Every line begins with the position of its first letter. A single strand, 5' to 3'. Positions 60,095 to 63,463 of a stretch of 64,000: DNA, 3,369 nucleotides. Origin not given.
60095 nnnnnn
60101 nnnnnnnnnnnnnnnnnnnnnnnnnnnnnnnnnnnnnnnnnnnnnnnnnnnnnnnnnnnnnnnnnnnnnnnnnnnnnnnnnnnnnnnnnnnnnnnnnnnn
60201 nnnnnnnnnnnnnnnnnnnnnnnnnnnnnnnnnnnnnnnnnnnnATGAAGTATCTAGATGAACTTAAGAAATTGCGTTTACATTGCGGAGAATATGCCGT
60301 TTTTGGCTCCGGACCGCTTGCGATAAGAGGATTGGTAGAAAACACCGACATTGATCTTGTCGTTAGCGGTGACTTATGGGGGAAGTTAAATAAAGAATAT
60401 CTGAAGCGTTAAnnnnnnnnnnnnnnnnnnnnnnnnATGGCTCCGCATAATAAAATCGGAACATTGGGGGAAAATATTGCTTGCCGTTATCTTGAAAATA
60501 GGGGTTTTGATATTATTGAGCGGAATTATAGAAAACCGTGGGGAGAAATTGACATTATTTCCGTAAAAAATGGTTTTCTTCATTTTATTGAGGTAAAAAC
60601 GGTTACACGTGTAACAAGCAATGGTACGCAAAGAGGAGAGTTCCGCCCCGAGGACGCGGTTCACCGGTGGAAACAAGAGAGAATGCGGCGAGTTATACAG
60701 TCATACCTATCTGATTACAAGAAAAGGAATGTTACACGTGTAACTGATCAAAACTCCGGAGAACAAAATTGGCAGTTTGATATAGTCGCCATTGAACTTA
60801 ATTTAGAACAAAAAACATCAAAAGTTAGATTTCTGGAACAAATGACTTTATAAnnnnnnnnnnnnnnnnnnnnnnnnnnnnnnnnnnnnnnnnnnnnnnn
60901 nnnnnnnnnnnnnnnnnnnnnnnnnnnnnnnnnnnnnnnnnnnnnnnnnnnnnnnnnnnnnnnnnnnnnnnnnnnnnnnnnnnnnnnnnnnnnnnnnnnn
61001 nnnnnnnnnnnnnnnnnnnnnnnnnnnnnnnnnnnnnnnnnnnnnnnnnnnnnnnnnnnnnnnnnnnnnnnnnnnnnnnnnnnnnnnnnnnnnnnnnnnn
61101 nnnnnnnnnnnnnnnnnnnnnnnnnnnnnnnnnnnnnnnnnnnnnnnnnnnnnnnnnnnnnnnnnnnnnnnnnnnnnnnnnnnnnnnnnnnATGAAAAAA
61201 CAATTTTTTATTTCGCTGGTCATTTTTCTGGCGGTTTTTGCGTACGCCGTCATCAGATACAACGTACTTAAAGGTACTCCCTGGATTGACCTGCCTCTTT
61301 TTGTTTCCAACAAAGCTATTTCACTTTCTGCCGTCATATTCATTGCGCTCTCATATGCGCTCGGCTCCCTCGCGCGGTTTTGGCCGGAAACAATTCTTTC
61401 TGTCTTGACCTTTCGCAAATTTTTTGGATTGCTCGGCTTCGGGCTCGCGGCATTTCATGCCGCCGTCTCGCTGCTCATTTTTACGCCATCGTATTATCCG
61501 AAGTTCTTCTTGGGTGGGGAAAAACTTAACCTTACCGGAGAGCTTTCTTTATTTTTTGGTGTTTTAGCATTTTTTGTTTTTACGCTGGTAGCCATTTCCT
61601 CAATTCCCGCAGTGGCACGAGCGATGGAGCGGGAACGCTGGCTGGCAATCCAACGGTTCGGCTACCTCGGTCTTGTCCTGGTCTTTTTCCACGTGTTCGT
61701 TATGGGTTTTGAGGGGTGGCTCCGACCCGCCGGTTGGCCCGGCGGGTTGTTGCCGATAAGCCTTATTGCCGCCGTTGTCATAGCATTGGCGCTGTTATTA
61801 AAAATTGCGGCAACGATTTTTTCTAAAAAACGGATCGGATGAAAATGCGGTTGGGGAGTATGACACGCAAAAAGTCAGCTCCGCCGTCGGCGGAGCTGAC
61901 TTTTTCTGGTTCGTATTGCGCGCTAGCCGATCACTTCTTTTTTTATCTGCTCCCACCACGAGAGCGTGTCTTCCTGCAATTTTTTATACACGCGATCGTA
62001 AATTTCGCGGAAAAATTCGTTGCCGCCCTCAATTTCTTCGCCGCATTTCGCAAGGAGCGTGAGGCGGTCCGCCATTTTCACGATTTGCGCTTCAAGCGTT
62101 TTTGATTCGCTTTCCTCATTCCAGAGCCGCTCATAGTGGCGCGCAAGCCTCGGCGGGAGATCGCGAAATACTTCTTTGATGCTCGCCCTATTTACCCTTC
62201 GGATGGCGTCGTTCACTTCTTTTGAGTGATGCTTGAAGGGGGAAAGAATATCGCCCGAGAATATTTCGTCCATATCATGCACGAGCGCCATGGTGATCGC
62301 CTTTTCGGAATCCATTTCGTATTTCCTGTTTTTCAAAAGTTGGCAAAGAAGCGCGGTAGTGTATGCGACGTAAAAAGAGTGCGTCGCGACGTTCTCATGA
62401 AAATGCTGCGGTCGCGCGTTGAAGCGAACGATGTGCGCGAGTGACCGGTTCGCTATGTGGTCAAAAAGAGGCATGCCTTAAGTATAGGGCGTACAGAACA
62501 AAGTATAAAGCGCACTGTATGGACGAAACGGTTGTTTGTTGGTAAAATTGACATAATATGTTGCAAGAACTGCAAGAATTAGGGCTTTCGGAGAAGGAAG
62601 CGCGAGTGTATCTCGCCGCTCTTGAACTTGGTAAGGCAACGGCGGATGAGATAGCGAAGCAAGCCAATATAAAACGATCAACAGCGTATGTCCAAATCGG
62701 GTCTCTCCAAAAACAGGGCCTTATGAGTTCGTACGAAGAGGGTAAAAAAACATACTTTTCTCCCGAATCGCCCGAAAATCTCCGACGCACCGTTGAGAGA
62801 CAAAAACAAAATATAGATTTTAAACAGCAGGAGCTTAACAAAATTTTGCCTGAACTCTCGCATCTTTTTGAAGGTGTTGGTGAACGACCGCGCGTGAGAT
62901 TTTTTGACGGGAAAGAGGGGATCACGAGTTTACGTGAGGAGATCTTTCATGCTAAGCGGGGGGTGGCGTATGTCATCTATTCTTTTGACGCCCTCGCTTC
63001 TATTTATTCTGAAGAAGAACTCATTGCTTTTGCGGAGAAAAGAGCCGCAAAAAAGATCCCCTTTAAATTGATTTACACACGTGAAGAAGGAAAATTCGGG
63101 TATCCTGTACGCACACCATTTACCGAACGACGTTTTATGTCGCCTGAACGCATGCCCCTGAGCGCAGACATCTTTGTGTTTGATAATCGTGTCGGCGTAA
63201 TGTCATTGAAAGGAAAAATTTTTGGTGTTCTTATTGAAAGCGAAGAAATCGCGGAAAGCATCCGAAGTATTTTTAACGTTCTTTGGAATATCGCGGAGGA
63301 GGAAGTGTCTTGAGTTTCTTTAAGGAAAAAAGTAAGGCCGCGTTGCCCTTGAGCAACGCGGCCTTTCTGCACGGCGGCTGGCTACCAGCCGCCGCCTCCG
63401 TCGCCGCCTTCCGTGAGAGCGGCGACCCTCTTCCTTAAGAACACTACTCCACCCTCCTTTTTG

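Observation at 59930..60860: AT-rich islet with nine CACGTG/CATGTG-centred palindromes, two of them inside the YraN-like CDS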

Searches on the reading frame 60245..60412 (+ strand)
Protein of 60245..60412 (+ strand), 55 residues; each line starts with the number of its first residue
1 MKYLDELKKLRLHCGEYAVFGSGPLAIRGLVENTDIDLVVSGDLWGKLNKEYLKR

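Call 9: search_protein_families(library=pfam, proteins=[window:60245-60412:+], max_evalue=0.01)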
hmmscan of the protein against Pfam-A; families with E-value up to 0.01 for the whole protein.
window:60245-60412:+ (55 aa): 0 families

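Call 56: search_protein_families(library=pfam, proteins=[window:60245-60412:+], max_evalue=1)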
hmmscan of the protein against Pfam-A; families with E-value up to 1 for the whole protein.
window:60245-60412:+ (55 aa): 1 family
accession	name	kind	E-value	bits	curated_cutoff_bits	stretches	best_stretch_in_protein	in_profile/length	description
PF01909.29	NTP_transf_2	-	0.18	12.6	21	1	2-47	3-45/93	Nucleotidyltransferase domain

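Call 57: search_protein_families(library=phrogs, proteins=[window:60245-60412:+], max_evalue=0.01)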
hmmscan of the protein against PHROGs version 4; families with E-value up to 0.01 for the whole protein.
window:60245-60412:+ (55 aa): 0 families

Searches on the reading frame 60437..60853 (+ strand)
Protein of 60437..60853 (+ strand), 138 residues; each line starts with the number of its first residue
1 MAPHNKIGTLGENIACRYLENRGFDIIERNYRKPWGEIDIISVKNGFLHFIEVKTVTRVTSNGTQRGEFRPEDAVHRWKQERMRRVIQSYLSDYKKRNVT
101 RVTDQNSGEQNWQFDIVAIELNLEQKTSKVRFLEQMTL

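Call 9: search_protein_families(library=pfam, proteins=[window:60437-60853:+], max_evalue=0.01)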
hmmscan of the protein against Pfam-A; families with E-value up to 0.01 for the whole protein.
window:60437-60853:+ (138 aa): 3 families
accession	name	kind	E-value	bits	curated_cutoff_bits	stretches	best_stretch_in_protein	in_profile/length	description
PF02021.23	UPF0102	-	2.4e-22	79.5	23.6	1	11-119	1-80/80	Uncharacterised protein family UPF0102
PF08378.17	NERD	-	2.9e-06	28.2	22.1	1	8-73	2-73/111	Nuclease-related domain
PF13020.12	NOV_C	-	0.00048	20.6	22.1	0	12-57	2-51/91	Protein NO VEIN, C-terminal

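Call 14: find_encoding_contigs(protein=window:60437-60853:+, flank=10000, max_places=10)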
Protein window:60437-60853:+ (138 aa): 3 contigs read that carry it; 3 places shown.
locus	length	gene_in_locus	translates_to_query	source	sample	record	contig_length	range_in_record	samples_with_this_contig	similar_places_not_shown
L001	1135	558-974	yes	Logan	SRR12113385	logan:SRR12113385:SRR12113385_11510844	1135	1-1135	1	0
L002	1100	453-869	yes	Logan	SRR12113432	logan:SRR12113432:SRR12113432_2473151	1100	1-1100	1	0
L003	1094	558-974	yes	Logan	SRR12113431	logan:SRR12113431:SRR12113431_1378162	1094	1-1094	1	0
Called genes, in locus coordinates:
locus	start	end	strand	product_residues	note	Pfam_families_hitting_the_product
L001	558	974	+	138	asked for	PF08378:NERD (weak), PF02021:UPF0102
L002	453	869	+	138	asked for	PF08378:NERD (weak), PF02021:UPF0102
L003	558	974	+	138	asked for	PF08378:NERD (weak), PF02021:UPF0102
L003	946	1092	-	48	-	?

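Call 16: find_related_loci(query=window:60437-60853:+, collection=genome_contigs, flank=10000)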
Query window:60437-60853:+ (138 aa) in genome_contigs; peptide patterns used: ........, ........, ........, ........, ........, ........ (x = any residue, [..] = any of these).
347 stretches matched a pattern; 299 encode a relative of the query (tblastn E <= 1e-3); the best 80 are kept; 80 distinct loci.
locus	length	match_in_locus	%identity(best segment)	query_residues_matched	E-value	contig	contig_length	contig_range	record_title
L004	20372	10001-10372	45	6-138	1e-34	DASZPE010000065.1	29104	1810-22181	MAG TPA_asm: Candidatus Paceibacterota bacterium isolate SMAG_U5963 k141_609870, whole genome shotgun sequence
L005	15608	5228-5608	47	7-138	8e-35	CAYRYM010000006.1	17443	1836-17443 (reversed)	MAG TPA_asm: uncultured Candidatus Saccharibacteria bacterium isolate SRP286056_co2_21 genome assembly, contig: NODE_500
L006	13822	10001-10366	42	5-136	2e-33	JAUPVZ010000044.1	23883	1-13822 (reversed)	MAG: Patescibacteria group bacterium isolate erpe_2018_sw_42hr_WHONDRS-SW48-000099_B_bin.14 scaffold_1242565, whole geno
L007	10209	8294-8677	47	7-138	3e-33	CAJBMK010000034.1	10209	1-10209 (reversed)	uncultured bacterium isolate Loc090907-8m_bin-552 genome assembly, contig: bin-552:34/88, whole genome shotgun sequence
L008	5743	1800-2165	45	2-138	4e-33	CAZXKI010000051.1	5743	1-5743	MAG TPA_asm: uncultured Candidatus Saccharibacteria bacterium isolate SRP292972_co1_114 genome assembly, contig: NODE_56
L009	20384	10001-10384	45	7-138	4e-33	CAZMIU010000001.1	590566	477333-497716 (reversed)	MAG TPA_asm: uncultured Candidatus Saccharibacteria bacterium isolate SRP292972_co1_74 genome assembly, contig: NODE_16_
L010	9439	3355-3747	41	3-138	1e-32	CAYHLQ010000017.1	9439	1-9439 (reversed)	MAG TPA_asm: uncultured Candidatus Saccharibacteria bacterium isolate ERP119705_co13_492 genome assembly, contig: NODE_9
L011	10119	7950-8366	44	7-138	5e-33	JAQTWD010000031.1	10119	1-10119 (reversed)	MAG: Candidatus Paceibacterota bacterium isolate STC_102 NODE_15933_length_10119_cov_3.751201_Sandtown_C, whole genome s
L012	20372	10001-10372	43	6-138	2e-32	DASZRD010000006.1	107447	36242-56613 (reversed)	MAG TPA_asm: Candidatus Paceibacterota bacterium isolate SMAG_U6015 k141_1077134, whole genome shotgun sequence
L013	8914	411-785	46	6-138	1e-32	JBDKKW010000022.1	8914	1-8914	MAG: Candidatus Parcubacteria bacterium isolate hopbrook_2019_sw_WHONDRS-S19S_0012_A_bin.19 scaffold_0000535, whole geno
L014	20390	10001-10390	45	6-138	3e-32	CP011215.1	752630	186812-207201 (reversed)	MAG: Candidatus Campbellbacteria bacterium GW2011_OD1_34_28 chromosome, complete genome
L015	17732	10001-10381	40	1-137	3e-32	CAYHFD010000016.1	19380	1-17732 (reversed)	MAG TPA_asm: uncultured Candidatus Saccharibacteria bacterium isolate ERP119705_co11_13 genome assembly, contig: NODE_24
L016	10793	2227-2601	43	6-138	1e-31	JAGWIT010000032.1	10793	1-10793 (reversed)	MAG: Patescibacteria group bacterium isolate REEB120 contig-150_8142, whole genome shotgun sequence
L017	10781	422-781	44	8-138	8e-32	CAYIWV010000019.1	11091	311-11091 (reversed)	MAG TPA_asm: uncultured Candidatus Saccharibacteria bacterium isolate ERP119705_co5_641 genome assembly, contig: NODE_75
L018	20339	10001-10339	45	7-136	2e-31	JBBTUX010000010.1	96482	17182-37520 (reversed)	MAG: Patescibacteria group bacterium isolate H41-bin038_1 H41_bin038_1_000000000010, whole genome shotgun sequence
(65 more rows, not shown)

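Call 46: find_related_loci(query=window:60437-60853:+, collection=metagenome_contigs, flank=10000)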
Query window:60437-60853:+ (138 aa) in metagenome_contigs; peptide patterns used: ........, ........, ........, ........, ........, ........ (x = any residue, [..] = any of these).
600 stretches matched a pattern (row limit reached: there are more); 520 encode a relative of the query (tblastn E <= 1e-3); the best 80 are kept; 80 distinct loci.
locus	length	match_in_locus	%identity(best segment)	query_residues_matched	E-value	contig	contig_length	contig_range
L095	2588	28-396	48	6-138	6e-40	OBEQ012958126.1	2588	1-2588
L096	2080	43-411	44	6-138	1e-34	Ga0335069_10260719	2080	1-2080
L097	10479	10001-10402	44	6-138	2e-33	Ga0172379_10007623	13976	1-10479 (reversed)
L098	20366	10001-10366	44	6-138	3e-33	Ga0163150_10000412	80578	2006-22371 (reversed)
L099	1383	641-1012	44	6-138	2e-33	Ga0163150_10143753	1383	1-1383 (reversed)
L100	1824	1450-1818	42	6-138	7e-33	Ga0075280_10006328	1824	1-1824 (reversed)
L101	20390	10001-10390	45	6-138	1e-32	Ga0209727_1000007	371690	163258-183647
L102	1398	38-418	43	3-138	9e-33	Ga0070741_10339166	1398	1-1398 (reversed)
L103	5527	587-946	44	8-138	4e-32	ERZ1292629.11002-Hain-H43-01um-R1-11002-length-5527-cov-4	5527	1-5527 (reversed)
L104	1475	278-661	43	6-138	3e-32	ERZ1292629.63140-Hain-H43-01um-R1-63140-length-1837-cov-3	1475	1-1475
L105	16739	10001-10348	45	6-136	4e-32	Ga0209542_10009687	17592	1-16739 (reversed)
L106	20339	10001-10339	45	7-136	9e-32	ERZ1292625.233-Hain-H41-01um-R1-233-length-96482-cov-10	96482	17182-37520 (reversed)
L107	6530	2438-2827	42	1-135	7e-32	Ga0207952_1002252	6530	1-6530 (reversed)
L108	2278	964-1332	44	8-133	1e-31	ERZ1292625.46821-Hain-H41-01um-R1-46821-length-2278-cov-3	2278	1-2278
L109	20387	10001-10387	42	6-138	9e-32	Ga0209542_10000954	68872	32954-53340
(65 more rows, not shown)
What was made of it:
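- Tried and rejected: The metagenome scan gave at most 48% YraN identity (call 46).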

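Call 57: search_protein_families(library=phrogs, proteins=[window:60437-60853:+], max_evalue=0.01)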
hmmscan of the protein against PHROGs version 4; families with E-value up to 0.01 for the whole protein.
window:60437-60853:+ (138 aa): 1 family
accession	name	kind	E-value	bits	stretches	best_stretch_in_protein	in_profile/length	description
phrog_5018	-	unknown function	0.0011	20.2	1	4-70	4-68/134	-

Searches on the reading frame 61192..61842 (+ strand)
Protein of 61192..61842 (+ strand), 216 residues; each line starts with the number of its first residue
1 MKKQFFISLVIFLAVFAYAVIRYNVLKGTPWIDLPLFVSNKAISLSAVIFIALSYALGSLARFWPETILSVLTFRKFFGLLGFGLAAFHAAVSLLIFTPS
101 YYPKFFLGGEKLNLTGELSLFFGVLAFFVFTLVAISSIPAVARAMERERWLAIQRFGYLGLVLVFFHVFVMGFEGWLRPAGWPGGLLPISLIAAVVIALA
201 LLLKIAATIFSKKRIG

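Call 9: search_protein_families(library=pfam, proteins=[window:61192-61842:+], max_evalue=0.01)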
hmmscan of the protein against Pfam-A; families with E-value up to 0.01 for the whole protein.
window:61192-61842:+ (216 aa): 1 family
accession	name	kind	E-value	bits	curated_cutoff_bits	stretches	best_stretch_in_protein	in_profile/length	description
PF01794.25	Ferric_reduct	-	2.2e-07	31.4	28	1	47-164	5-120/121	Ferric reductase like transmembrane component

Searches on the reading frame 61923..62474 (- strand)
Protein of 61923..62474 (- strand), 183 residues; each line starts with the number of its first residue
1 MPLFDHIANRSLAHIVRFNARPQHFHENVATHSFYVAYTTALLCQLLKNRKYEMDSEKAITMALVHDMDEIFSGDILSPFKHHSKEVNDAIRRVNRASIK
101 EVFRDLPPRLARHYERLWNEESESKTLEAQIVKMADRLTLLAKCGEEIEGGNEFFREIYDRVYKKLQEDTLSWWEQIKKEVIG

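Call 9: search_protein_families(library=pfam, proteins=[window:61923-62474:-], max_evalue=0.01)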
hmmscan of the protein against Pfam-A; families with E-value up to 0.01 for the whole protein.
window:61923-62474:- (183 aa): 3 families
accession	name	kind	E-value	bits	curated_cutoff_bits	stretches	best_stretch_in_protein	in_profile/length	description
PF12917.13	YfbR-like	-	6e-37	127.5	25.9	1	11-170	8-167/182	5'-deoxynucleotidase YfbR-like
PF13023.12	HD_3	-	2.3e-21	76.9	22.5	1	20-168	14-155/165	HD domain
PF01966.28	HD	-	1.5e-12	48.3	22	1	29-139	1-114/116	HD domain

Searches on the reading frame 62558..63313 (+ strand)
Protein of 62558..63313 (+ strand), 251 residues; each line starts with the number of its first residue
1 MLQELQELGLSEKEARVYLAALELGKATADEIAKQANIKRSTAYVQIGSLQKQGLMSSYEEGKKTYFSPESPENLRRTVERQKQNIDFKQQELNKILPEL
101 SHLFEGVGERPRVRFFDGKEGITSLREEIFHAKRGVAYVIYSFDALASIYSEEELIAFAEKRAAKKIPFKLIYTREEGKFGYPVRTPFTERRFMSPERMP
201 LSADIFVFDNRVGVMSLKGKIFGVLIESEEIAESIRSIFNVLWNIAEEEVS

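Call 9: search_protein_families(library=pfam, proteins=[window:62558-63313:+], max_evalue=0.01)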
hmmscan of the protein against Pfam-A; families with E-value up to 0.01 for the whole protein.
window:62558-63313:+ (251 aa): 5 families
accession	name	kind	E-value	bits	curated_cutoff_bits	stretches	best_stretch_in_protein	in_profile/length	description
PF01978.25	TrmB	-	5.4e-15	55.4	25.6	1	5-72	1-67/68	Sugar-specific transcriptional regulator TrmB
PF24033.1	DUF7342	-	0.0002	21.8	31.6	1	16-82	6-73/150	Family of unknown function (DUF7342)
PF12840.13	HTH_20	-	0.001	19.5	27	1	19-56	10-48/51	Helix-turn-helix domain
PF03965.22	Penicillinase_R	-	0.0042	17.9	22.6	1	10-74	1-69/115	Penicillinase repressor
PF13730.12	HTH_36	-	0.0085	16.3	25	0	9-55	2-54/55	Helix-turn-helix domain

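Call 25: find_encoding_contigs(protein=window:62558-63313:+, flank=10000, max_places=6)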
Protein window:62558-63313:+ (251 aa): 6 contigs read that carry it; 6 places shown.
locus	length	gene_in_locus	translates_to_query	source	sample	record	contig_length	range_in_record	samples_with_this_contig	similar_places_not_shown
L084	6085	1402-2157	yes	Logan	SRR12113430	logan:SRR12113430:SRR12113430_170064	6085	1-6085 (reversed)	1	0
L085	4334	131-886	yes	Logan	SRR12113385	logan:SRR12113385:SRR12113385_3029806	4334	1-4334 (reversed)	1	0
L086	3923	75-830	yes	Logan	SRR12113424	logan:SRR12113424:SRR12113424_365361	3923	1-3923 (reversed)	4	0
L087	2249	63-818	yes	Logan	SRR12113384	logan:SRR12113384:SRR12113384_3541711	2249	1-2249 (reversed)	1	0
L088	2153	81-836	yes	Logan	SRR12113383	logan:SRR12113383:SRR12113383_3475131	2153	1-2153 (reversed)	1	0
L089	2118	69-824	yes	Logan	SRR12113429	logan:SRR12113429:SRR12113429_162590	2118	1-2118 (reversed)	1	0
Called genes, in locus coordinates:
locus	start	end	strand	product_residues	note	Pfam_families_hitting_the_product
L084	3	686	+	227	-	?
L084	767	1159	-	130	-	PF01966:HD, PF12917:YfbR-like, PF13023:HD_3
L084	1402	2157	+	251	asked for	PF01978:TrmB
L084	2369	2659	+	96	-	-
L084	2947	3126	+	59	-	-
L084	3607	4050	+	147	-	PF09652:Cas_VVA1548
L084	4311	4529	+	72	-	-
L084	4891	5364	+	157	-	-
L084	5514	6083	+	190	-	?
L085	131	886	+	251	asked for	PF01978:TrmB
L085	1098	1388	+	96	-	-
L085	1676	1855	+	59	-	-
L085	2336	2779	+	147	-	PF09652:Cas_VVA1548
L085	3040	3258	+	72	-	-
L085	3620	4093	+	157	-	-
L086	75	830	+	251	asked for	PF01978:TrmB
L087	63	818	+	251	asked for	PF01978:TrmB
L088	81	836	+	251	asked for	PF01978:TrmB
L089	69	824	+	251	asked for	PF01978:TrmB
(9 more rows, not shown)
